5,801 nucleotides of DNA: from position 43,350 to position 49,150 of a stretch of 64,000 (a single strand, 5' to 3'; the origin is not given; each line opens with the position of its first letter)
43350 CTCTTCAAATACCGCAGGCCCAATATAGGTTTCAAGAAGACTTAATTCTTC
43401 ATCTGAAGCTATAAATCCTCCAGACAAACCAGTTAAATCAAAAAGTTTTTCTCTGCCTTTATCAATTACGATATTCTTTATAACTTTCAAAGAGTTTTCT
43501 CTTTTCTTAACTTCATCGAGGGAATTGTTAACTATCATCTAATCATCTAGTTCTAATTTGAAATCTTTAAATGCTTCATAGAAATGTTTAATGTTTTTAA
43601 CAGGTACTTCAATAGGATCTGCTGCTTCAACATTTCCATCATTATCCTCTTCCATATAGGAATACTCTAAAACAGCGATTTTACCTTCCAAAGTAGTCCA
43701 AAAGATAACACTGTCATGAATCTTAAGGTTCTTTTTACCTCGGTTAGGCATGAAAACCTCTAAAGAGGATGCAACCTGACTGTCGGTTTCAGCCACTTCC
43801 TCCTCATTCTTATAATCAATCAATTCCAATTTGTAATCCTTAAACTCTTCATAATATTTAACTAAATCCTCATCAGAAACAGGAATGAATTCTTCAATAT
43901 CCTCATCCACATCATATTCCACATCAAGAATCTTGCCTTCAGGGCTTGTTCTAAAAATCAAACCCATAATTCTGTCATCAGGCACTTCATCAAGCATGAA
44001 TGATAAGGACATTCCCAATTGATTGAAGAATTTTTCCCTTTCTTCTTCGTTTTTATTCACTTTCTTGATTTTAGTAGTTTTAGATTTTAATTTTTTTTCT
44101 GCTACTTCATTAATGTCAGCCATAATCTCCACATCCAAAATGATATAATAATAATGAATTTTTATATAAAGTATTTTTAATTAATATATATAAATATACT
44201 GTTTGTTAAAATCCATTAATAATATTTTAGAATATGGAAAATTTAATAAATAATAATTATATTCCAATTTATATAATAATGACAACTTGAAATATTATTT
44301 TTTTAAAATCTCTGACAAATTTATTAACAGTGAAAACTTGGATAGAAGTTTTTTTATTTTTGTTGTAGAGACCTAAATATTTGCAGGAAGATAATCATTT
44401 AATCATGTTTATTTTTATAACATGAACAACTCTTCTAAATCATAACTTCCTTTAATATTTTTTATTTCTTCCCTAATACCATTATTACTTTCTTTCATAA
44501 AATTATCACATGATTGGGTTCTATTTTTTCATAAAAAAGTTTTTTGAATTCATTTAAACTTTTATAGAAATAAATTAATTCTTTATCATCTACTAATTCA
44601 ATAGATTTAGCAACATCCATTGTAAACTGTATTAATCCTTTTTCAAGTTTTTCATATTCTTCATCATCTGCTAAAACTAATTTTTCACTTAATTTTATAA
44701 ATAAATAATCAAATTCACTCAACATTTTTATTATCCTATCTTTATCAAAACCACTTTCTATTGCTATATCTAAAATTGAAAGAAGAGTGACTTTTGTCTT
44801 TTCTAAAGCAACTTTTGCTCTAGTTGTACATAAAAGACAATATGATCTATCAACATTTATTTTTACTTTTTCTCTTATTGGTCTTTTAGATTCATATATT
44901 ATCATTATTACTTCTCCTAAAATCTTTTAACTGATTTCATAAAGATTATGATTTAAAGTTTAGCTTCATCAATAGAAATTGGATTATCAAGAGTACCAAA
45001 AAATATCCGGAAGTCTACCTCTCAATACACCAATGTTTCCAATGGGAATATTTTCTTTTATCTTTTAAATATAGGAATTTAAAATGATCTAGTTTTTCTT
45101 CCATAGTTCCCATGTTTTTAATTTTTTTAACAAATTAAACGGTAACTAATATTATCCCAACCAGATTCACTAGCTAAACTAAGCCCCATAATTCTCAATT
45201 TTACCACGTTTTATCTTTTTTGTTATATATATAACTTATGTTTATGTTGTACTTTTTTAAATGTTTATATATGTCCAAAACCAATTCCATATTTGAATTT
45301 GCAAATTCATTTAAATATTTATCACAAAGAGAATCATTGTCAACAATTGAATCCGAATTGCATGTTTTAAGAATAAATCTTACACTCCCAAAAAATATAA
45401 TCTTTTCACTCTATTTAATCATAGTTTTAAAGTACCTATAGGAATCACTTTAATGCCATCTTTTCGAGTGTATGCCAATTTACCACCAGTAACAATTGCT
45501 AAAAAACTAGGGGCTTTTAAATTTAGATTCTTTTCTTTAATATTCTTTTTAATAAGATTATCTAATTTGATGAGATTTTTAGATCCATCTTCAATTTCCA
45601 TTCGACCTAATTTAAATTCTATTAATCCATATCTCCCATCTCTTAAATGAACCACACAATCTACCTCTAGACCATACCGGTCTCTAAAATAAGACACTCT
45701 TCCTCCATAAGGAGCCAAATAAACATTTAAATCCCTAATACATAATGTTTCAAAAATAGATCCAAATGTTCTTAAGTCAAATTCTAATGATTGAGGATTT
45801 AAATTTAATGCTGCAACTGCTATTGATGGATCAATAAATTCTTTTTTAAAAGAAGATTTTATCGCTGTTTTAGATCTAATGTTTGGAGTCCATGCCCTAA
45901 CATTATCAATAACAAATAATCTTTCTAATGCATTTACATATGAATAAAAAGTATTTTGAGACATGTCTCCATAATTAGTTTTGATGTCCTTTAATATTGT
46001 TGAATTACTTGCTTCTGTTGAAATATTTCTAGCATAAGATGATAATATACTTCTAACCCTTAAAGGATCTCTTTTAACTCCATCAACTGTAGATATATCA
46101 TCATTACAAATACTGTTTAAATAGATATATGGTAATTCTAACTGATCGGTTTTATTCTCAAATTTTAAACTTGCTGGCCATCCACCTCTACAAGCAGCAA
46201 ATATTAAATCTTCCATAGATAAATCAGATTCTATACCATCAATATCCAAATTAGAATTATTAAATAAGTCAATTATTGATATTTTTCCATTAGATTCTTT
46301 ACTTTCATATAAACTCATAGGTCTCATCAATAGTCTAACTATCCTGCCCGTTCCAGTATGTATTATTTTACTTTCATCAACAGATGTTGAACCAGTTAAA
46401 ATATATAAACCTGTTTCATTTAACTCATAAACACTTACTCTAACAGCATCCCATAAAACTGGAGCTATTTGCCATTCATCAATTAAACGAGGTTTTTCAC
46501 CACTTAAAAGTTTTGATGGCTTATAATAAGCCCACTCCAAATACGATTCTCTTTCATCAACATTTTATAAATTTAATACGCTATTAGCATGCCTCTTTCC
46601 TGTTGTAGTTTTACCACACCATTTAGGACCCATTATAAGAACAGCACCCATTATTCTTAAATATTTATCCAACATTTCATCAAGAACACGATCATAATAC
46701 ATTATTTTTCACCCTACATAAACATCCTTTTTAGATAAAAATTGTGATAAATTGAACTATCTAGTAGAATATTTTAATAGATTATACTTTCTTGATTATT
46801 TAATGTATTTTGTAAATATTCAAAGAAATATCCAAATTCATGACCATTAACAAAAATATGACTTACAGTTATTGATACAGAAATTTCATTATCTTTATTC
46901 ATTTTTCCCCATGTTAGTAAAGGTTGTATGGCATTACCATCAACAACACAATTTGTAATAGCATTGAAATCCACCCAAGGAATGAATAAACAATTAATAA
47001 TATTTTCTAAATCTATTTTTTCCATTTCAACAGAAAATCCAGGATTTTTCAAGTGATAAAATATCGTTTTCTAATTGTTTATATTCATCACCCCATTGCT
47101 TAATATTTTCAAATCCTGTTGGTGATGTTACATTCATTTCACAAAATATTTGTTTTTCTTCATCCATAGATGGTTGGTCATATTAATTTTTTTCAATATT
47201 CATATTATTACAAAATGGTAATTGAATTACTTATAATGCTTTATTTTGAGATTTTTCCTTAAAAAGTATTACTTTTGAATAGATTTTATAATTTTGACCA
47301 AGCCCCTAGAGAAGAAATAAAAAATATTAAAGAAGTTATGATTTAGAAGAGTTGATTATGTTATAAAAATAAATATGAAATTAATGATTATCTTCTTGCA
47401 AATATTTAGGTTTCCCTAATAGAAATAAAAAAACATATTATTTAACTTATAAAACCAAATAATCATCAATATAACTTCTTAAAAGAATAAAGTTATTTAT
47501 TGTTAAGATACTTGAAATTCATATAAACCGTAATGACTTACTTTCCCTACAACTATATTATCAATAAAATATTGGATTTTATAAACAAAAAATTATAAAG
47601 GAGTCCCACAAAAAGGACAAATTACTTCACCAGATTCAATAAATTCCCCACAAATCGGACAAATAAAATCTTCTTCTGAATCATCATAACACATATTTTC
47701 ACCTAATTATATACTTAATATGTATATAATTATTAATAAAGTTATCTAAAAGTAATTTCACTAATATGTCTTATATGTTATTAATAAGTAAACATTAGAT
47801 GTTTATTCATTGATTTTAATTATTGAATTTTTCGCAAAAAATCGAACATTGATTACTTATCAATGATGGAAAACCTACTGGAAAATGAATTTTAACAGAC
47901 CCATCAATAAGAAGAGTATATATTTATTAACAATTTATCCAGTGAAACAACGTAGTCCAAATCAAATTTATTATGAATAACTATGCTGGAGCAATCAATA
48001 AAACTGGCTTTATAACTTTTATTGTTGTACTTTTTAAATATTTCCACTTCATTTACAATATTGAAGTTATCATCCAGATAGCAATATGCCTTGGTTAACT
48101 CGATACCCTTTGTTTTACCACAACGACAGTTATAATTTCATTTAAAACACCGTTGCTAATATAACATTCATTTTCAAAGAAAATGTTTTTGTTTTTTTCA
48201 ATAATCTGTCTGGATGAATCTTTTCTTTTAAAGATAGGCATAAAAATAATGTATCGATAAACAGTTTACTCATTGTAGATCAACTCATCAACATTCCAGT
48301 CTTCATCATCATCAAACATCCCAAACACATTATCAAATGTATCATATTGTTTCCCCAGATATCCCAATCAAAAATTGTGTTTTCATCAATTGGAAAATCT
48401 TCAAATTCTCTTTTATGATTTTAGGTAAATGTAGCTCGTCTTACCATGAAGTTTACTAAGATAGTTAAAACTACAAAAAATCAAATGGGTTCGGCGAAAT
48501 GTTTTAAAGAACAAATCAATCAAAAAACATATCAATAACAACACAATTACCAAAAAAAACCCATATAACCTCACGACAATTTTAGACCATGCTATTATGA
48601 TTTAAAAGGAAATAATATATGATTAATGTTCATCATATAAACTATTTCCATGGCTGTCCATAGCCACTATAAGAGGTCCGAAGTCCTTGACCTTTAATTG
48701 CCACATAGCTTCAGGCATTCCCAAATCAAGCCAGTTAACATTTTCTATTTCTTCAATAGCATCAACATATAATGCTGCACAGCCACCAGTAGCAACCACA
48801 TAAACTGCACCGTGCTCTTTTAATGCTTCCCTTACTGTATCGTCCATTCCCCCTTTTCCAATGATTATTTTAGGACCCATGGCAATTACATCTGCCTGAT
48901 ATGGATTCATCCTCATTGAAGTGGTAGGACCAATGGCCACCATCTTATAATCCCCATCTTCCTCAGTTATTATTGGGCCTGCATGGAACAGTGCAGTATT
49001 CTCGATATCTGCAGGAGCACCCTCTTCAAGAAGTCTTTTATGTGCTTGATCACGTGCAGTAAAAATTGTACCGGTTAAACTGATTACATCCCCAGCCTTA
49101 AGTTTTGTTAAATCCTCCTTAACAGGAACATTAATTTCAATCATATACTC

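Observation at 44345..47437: Imperfect ~100-bp inverted repeats bracket a 2.8-kb cassette of orphan and broken genes, with no recombinase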

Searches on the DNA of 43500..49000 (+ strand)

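Call 14: search_rna_families(source=window, start=43500, end=49000, threshold=evalue, max_evalue=1)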
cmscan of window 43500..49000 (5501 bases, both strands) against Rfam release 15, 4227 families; matches with E-value up to 1: 0.
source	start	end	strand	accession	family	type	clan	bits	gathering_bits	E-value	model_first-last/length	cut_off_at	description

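Call 34: search_dna_similar(query=window:44200-48640:+, collection=phages, mode=distant, max_rows=10)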
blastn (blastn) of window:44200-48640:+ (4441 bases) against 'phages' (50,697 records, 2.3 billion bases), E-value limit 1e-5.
No match.

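Call 35: search_dna_similar(query=window:44200-48640:+, collection=plasmids, mode=distant, max_rows=10)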
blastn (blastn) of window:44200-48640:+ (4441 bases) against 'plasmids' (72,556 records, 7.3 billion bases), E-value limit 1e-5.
No match.

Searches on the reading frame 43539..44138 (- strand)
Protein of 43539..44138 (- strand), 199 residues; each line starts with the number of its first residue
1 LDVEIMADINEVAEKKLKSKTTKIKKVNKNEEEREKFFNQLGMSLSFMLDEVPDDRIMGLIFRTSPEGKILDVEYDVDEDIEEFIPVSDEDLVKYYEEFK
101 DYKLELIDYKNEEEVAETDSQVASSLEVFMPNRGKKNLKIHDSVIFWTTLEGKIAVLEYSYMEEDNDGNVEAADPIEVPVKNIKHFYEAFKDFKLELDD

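Call 6: search_protein_families(library=pfam, proteins=[window:43539-44138:-], max_evalue=0.01)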
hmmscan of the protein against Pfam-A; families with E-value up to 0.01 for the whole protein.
window:43539-44138:- (199 aa): 0 families

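Call 10: find_encoding_contigs(protein=window:43539-44138:-, flank=10000, max_places=10)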
Protein window:43539-44138:- (199 aa): no gene with exactly this product is on record in the collection.

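Call 61: find_related_loci(query=window:43539-44138:-, collection=metagenome_contigs, flank=8000)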
Query window:43539-44138:- (199 aa) in metagenome_contigs; peptide patterns used: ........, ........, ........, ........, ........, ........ (x = any residue, [..] = any of these).
148 stretches matched a pattern; 1 encode a relative of the query (tblastn E <= 1e-3); 1 distinct loci.
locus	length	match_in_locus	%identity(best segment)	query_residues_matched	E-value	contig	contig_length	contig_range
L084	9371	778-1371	91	2-199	3e-105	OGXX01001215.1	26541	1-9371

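Call 67: search_protein_families(library=ncbifam, proteins=[window:43539-44138:-], max_evalue=0.01)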
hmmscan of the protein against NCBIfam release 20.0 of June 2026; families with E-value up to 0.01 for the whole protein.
window:43539-44138:- (199 aa): 0 families
